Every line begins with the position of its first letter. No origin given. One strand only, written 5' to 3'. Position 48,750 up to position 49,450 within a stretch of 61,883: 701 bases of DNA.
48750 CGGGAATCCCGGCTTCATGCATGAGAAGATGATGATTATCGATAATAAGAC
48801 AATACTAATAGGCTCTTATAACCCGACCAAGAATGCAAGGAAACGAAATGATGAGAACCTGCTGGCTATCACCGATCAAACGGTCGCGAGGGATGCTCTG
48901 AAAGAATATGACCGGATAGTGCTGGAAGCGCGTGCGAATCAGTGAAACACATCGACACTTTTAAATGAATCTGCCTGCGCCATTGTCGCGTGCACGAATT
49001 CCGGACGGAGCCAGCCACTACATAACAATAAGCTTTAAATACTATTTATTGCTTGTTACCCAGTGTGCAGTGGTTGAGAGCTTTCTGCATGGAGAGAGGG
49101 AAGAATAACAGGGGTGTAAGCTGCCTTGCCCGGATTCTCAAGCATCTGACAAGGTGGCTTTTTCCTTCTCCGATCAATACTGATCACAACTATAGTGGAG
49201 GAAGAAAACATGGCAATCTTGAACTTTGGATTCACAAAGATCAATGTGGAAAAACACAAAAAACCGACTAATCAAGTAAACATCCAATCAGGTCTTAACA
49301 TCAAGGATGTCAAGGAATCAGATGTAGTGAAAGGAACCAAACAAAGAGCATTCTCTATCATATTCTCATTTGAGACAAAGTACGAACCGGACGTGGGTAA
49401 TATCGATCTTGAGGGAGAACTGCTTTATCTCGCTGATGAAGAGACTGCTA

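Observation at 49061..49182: Unannotated 120-nt RNA with nested stems and a kissing-loop, upstream of the cdc48 region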

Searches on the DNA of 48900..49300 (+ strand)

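Call 7: search_rna_families(source=window, start=48900, end=49300, threshold=evalue, max_evalue=10)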
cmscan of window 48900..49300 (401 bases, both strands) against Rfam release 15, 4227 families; matches with E-value up to 10: 2.
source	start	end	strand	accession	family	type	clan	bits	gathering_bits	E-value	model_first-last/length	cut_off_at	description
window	48977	49025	-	RF01841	veev_FSE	Cis-reg; frameshift_element;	-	13.9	55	5.6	1-71/71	no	venezuelan equine encephalitis virus ribosomal frameshift element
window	49081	49187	+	RF01983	Pinc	Gene; lncRNA;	-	13.4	60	7.4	1-154/154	no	Pregnancy induced noncoding RNA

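Call 46: build_rna_model(alignment_id=A5, structure=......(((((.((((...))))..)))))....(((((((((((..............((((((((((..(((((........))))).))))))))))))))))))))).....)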
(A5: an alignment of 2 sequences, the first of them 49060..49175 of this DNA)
Model R1 built from alignment A5 (2 sequences, 116 columns); structure: as given.
model positions 116; base pairs 35; branch points 1; effective number of sequences 0.71; information 0.589 bits per position. Calibrated on 0.2 Mb of random sequence (short: E-values are rough).
structure used (alignment columns):
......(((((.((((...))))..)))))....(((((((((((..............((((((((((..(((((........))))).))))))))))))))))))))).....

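Call 48: search_with_rna_model(model_id=R1, sources=[window, L002, L003, L004, L005, L006, L007, L008, L009, L010, L011, L012, L013, L014, L015, L016, L017, L018, L019, L020, L021, L022, L023, L024, L025, L026, L027, L028, L029, L030, L031, L032, L033, L034, L035, L036, L037, L038, L039, L040, L041, L042, L043, L044, L045, L046, L047, L048, L049, L050, L051, L052, L053, L054, L055, L056, L057, L058, L059, L060, L061, L062, L063, L064, L065, L066, L067, L068, L069, L070, L071, L072, L073, L074, L075, L076, L077, L078, L079, L080, L081, L082, L083, L084, L085, L205, L206], max_evalue=10, show_alignments=6, make_alignment=true)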
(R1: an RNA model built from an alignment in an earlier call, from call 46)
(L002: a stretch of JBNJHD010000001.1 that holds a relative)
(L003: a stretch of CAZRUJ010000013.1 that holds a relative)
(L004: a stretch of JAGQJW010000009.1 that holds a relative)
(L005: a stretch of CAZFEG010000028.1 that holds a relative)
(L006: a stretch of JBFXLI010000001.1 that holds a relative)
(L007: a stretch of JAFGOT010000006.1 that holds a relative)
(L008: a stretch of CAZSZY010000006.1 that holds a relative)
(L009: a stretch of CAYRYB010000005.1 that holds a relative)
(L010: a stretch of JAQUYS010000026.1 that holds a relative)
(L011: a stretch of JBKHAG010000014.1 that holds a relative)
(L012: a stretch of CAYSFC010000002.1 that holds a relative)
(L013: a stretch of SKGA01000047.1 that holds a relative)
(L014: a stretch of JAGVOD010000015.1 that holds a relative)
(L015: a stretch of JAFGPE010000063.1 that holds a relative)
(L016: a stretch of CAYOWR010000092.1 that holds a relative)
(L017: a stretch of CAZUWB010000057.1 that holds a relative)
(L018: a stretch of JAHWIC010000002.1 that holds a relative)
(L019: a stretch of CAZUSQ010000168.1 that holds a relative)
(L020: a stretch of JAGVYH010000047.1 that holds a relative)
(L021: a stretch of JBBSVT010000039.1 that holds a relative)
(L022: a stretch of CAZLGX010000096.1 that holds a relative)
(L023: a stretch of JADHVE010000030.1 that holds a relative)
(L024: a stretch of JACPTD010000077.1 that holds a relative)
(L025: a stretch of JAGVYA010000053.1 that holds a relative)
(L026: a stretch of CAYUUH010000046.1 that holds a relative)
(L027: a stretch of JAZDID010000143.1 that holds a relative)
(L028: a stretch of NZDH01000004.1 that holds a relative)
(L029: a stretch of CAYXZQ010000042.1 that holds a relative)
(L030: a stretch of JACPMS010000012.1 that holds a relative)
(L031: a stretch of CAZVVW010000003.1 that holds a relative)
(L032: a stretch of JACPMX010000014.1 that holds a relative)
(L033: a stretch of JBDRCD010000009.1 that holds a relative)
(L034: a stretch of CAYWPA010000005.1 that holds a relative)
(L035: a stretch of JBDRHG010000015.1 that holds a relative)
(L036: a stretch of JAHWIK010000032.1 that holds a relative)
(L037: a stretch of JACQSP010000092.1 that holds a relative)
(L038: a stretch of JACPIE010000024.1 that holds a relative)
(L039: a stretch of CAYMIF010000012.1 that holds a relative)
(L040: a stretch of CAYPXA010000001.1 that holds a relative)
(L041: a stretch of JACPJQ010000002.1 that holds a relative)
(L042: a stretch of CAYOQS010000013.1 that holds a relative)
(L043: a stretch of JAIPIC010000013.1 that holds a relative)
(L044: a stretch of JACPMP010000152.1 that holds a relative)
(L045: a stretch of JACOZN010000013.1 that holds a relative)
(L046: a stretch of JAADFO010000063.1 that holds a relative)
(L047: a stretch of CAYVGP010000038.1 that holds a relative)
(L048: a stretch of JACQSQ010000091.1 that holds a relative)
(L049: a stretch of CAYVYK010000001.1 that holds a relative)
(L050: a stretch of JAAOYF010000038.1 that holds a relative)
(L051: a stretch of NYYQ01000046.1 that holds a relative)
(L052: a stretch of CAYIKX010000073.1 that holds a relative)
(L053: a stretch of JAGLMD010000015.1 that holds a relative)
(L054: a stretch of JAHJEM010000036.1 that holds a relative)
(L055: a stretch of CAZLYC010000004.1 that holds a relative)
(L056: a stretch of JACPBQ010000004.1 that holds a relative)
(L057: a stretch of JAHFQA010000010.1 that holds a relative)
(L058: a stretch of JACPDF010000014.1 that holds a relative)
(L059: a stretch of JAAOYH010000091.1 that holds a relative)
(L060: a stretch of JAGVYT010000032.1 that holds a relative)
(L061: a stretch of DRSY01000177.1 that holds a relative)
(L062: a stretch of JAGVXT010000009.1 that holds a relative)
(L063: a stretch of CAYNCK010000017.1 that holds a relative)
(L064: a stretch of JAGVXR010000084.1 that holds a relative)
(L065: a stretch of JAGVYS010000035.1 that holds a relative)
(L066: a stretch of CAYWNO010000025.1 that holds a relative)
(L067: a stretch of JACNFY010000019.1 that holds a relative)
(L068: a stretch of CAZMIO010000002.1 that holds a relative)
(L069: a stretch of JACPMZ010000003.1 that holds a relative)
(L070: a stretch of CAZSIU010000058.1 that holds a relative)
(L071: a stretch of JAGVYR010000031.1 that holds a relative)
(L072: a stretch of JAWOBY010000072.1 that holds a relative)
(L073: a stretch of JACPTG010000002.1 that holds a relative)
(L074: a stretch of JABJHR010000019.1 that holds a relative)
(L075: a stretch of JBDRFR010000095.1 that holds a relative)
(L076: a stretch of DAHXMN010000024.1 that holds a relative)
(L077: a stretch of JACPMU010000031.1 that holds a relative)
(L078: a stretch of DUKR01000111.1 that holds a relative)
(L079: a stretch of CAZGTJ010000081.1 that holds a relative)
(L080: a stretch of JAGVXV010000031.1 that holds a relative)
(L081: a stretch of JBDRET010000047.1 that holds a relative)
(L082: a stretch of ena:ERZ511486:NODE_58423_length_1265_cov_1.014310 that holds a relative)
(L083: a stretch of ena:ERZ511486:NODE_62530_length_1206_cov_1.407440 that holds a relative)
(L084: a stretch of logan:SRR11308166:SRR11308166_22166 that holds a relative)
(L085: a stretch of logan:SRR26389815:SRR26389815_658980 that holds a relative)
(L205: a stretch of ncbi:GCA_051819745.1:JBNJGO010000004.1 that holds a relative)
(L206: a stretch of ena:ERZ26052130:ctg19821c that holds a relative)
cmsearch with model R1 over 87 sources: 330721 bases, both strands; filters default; matches with E-value up to 10: 4.
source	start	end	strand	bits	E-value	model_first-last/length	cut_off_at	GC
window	49060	49175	+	146.3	2.6e-33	1-116/116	no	0.52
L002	1353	1465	+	37.2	1.3e-06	1-116/116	no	0.46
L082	635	743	+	35.6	3.2e-06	1-116/116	no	0.46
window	9424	9522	+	16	0.21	1-116/116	no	0.34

Alignment A6: 4 matches aligned to the model, 141 columns, each read 5' to 3' on its own strand. Consensus structure (alignment columns), stored with it:
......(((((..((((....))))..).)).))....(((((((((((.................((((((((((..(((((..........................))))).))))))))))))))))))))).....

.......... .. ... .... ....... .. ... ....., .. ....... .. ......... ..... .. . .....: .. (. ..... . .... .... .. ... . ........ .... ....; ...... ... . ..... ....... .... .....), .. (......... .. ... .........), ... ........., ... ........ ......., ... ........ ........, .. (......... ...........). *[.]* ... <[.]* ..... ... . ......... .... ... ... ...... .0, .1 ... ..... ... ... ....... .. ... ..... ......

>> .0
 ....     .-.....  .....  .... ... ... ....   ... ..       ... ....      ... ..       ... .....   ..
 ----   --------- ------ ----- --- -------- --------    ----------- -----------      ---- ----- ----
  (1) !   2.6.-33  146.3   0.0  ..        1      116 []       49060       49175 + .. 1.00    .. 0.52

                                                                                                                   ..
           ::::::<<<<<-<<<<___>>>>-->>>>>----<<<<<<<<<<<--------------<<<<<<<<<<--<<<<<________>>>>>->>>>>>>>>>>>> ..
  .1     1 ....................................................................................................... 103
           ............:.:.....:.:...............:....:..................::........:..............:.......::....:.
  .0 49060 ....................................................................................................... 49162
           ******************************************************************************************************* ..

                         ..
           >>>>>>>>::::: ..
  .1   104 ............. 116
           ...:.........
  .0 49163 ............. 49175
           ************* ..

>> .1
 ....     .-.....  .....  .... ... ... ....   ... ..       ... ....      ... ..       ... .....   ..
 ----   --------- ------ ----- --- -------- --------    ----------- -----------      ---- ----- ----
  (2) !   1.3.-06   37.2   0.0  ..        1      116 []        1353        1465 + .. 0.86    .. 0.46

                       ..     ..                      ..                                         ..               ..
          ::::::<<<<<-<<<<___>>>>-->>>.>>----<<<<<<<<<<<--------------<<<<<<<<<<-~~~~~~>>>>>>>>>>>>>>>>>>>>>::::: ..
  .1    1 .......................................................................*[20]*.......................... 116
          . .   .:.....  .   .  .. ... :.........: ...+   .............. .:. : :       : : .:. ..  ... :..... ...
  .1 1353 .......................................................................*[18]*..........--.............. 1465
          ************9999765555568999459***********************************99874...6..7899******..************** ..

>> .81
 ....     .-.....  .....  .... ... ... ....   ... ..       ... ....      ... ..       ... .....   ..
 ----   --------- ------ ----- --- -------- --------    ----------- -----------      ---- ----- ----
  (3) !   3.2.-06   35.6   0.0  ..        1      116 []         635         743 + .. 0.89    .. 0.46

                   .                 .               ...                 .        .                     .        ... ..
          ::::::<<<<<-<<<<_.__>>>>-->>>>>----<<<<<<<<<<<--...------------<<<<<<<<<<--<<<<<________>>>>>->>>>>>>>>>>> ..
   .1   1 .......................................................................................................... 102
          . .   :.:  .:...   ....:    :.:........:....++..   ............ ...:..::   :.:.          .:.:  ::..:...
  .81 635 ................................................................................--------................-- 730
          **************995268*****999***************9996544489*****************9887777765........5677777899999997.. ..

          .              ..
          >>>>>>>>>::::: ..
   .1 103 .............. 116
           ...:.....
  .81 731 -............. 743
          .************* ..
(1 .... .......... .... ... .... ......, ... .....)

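Call 49: search_with_rna_model(model_id=R1, sources=[window, L002, L082], max_evalue=0.001, make_alignment=true)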
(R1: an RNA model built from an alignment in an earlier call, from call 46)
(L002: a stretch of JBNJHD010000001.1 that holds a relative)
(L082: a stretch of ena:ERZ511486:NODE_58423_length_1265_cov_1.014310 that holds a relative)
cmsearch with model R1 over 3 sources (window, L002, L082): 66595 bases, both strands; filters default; matches with E-value up to 0.001: 3.
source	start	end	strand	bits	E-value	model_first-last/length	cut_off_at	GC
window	49060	49175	+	146.3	5.2e-34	1-116/116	no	0.52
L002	1353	1465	+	37.2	2.7e-07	1-116/116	no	0.46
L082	635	743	+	35.6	6.5e-07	1-116/116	no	0.46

Alignment A7: 3 matches aligned to the model, 139 columns, each read 5' to 3' on its own strand. Consensus structure (alignment columns), stored with it:
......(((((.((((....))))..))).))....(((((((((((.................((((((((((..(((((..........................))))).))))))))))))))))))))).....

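Call 72: build_rna_model(alignment_id=A7)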
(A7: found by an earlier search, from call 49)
Model R2 built from alignment A7 (3 sequences, 139 columns); structure: stored with the alignment.
model positions 106; base pairs 33; branch points 1; effective number of sequences 1.16; information 0.59 bits per position. Calibrated on 0.2 Mb of random sequence (short: E-values are rough).
structure used (alignment columns):
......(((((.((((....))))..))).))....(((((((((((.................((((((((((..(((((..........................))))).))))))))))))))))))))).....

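Call 73: search_with_rna_model(model_id=R2, sources=[L002, L003, L004, L005, L006, L007, L008, L009, L010, L011, L012, L013, L014, L082, L083, L084, L085, L205, L206, L207, L209, L210], filters=off, max_evalue=10, show_alignments=6)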
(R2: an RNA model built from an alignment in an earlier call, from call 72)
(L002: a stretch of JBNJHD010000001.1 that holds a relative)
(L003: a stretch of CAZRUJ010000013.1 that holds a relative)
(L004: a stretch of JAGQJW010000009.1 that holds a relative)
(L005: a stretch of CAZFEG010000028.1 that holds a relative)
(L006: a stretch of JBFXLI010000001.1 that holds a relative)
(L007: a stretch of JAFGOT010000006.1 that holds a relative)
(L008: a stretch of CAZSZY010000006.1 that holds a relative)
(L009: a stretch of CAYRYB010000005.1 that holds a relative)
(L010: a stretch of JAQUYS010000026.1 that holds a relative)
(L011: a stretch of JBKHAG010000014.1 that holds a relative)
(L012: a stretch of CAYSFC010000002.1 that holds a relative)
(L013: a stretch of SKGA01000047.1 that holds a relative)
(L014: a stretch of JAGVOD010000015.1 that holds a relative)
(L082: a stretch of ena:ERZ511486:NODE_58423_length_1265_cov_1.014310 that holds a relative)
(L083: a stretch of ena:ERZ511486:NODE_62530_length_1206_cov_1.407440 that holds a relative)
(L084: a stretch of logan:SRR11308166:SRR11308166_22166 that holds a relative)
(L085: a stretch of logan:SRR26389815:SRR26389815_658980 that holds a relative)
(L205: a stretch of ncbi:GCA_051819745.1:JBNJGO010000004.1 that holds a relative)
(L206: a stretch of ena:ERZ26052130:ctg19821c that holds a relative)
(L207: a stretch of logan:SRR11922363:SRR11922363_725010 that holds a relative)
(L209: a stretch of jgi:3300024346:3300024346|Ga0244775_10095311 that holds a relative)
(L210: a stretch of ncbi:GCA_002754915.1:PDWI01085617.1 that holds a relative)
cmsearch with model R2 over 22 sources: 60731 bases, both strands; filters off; matches with E-value up to 10: 15.
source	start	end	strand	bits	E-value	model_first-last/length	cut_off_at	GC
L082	635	743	+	96.2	2.1e-22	1-106/106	no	0.46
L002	1353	1465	+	83.6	3.2e-19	1-106/106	no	0.46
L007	2609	2696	-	13.1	0.29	1-106/106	no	0.41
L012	2626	2690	-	13.1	0.29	1-106/106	no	0.31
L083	530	622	+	11.3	0.8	1-106/106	no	0.33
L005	2579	2639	-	10.7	1.1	1-106/106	no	0.34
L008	2295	2357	-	8.9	3.3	1-106/106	no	0.41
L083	554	658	-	8.8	3.5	1-106/106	no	0.34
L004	598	684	+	8.1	5.1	1-106/106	no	0.43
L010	898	962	+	8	5.4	1-106/106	no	0.29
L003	3360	3400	+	7.9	6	1-106/106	no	0.56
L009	1397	1490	-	7.7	6.6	1-106/106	no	0.27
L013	189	284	-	7.5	7.3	1-106/106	no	0.3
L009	2545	2599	-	7.2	8.6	1-106/106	no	0.4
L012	1219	1296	-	7.2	8.9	1-106/106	no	0.29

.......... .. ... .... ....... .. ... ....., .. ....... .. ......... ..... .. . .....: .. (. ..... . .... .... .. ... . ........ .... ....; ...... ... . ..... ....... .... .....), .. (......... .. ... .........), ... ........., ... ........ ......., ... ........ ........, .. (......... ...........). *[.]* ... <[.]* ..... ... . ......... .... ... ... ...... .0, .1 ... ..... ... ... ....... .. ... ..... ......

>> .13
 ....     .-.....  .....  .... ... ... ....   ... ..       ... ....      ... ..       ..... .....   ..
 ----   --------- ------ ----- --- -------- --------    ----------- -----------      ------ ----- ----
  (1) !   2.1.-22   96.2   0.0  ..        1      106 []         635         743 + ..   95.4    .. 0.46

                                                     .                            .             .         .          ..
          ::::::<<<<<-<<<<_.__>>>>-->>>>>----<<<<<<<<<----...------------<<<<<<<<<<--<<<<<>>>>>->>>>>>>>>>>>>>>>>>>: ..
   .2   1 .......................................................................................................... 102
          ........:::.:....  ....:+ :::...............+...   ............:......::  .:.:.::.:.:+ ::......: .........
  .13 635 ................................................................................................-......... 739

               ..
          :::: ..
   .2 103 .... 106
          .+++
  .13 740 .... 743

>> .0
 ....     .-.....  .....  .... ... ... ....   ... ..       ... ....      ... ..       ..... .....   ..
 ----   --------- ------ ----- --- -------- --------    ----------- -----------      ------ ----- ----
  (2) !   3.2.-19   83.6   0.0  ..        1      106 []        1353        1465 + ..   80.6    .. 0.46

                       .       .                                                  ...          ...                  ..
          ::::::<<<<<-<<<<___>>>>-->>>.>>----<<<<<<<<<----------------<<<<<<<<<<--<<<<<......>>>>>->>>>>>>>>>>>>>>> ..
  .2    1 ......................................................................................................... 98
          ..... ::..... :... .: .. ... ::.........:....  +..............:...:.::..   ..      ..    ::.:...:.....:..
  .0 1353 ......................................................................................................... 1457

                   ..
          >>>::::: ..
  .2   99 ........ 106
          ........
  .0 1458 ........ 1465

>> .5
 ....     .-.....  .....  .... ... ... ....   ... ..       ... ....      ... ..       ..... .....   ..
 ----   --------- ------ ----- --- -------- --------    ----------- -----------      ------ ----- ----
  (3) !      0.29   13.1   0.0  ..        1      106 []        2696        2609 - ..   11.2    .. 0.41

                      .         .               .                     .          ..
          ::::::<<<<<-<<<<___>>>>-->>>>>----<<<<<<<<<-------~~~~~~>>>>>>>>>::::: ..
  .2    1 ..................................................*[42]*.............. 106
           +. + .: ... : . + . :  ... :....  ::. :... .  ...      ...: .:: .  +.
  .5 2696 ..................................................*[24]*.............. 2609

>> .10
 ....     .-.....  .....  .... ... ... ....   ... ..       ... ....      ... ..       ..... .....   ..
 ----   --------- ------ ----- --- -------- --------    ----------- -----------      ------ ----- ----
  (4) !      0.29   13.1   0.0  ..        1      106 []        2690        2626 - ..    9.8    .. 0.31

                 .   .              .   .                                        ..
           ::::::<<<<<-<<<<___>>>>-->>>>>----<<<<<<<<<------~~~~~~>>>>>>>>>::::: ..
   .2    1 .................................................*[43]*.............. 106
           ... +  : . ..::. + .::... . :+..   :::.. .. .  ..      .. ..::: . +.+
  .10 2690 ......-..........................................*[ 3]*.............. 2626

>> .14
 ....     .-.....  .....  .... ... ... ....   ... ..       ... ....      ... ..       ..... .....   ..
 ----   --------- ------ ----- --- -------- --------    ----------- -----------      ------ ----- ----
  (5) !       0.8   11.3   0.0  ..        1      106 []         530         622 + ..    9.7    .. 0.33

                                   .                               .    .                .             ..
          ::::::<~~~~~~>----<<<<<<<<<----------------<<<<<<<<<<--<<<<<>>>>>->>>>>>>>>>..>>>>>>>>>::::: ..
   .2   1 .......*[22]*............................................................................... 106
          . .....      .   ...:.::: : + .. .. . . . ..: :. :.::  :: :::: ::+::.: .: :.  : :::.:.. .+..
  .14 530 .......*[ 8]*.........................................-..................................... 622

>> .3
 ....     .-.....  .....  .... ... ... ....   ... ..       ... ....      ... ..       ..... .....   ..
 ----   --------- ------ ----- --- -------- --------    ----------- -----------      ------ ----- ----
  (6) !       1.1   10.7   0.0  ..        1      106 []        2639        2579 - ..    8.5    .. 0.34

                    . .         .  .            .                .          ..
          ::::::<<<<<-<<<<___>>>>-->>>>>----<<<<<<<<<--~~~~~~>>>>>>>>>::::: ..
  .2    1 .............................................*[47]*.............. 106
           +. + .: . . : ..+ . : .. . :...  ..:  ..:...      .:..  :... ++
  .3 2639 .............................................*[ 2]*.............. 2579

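Call 74: search_with_rna_model(model_id=R2, source=window, filters=off, max_evalue=10)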
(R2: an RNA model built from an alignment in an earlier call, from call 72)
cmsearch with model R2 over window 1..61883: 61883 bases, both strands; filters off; matches with E-value up to 10: 6.
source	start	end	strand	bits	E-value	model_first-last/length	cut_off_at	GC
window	49060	49175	+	102.9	4.1e-24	1-106/106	no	0.52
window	9417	9522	+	12.3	0.45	1-106/106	no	0.34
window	8318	8413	+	10.4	1.4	1-106/106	no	0.38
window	60057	60128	-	9.9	1.9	1-106/106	no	0.49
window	32345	32386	-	8.1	5.3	1-106/106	no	0.36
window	29391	29482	-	7.3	8.7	1-106/106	no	0.54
